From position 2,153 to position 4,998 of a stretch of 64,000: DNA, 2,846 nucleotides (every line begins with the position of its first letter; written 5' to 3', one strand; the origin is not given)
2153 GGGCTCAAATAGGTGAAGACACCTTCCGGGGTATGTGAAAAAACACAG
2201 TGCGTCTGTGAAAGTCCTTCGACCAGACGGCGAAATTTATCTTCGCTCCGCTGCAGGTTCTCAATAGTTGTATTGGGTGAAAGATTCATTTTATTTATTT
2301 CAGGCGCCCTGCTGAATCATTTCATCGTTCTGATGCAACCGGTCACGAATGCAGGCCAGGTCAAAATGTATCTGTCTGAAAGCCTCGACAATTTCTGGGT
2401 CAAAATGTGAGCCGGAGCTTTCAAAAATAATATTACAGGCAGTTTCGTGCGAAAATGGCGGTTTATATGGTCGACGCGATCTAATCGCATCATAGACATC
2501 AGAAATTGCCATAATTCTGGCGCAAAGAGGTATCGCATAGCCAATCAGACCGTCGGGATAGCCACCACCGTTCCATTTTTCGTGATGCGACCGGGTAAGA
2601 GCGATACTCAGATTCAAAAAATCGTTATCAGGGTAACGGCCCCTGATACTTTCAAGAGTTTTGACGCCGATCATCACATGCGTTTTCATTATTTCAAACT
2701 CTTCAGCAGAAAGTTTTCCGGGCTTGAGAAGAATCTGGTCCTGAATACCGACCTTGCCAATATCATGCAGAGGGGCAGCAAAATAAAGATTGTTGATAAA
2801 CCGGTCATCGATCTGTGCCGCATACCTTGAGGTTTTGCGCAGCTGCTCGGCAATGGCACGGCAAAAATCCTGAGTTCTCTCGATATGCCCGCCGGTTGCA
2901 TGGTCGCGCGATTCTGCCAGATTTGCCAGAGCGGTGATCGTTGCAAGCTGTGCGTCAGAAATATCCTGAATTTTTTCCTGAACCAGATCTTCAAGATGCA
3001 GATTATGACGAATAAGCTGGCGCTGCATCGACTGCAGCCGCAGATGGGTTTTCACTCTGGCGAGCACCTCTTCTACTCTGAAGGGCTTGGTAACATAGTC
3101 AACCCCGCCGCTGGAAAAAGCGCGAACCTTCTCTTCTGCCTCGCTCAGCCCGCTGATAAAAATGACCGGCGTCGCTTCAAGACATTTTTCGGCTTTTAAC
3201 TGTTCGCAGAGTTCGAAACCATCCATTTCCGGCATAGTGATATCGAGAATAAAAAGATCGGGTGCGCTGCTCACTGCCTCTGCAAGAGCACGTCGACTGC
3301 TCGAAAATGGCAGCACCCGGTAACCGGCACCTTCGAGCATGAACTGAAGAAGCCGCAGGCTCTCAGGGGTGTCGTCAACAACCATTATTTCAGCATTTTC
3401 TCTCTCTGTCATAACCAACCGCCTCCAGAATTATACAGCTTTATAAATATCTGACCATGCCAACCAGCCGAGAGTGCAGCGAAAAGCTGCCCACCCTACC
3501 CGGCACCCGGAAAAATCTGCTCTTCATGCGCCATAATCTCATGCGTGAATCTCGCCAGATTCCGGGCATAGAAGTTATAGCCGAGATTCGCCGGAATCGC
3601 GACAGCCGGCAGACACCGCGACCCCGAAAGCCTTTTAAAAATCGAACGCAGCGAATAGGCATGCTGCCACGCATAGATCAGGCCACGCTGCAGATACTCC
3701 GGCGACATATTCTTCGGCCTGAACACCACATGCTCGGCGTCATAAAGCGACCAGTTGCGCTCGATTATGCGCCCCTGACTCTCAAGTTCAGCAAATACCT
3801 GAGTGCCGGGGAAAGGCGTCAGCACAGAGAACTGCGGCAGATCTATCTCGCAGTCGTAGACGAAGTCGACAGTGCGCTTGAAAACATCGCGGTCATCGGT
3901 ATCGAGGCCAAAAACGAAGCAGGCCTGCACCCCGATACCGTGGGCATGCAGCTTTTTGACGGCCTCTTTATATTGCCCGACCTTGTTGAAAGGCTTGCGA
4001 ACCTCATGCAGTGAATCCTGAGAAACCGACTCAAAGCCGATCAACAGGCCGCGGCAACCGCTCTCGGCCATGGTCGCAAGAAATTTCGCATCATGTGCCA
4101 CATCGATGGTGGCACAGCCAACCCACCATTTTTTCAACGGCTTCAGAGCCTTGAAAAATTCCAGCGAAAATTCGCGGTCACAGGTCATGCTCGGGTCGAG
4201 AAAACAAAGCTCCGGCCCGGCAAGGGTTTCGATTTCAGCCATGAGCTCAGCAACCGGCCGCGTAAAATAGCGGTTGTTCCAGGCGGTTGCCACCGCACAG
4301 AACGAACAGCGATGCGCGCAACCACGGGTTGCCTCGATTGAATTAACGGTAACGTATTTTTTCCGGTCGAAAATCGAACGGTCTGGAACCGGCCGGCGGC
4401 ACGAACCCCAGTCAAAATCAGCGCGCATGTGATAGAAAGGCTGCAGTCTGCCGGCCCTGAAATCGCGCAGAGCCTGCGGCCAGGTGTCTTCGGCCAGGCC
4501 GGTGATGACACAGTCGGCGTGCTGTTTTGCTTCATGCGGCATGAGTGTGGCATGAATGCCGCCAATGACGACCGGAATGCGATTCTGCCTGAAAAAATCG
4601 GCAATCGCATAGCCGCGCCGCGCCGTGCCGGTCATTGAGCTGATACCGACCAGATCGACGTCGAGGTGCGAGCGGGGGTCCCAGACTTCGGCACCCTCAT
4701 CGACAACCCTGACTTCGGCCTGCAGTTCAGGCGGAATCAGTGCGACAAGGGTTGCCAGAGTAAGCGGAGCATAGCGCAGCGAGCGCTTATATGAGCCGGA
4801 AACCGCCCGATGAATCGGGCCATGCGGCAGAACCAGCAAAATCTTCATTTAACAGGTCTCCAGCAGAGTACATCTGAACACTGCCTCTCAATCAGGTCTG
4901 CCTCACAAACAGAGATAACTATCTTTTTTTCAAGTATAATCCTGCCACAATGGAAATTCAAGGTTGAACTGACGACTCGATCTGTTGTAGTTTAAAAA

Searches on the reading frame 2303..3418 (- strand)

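Call 54: search_protein_families(library=pfam, proteins=[window:2303-3418:-], max_evalue=0.001)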
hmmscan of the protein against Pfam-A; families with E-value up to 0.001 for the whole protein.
window:2303-3418:- (372 aa): 3 families
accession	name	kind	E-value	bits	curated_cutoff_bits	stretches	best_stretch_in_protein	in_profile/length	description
PF00072.30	Response_reg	-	1.8e-26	92.9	30.2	1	11-122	1-110/111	Response regulator receiver domain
PF13487.12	HD_5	-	2.1e-24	86.6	27.2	1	164-343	3-170/170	HD domain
PF01966.28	HD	-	6.4e-17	62.4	22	1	177-311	3-115/116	HD domain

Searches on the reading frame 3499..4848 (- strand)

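Call 54: search_protein_families(library=pfam, proteins=[window:3499-4848:-], max_evalue=0.001)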
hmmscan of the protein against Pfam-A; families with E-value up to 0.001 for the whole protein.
window:3499-4848:- (450 aa): 2 families
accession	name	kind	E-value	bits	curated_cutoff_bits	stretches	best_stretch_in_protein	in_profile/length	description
PF04055.27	Radical_SAM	-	1.4e-17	64.8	29.5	1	172-329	2-165/166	Radical SAM superfamily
PF02310.24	B12-binding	-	8.2e-10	39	32.1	1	62-125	50-119/121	B12 binding domain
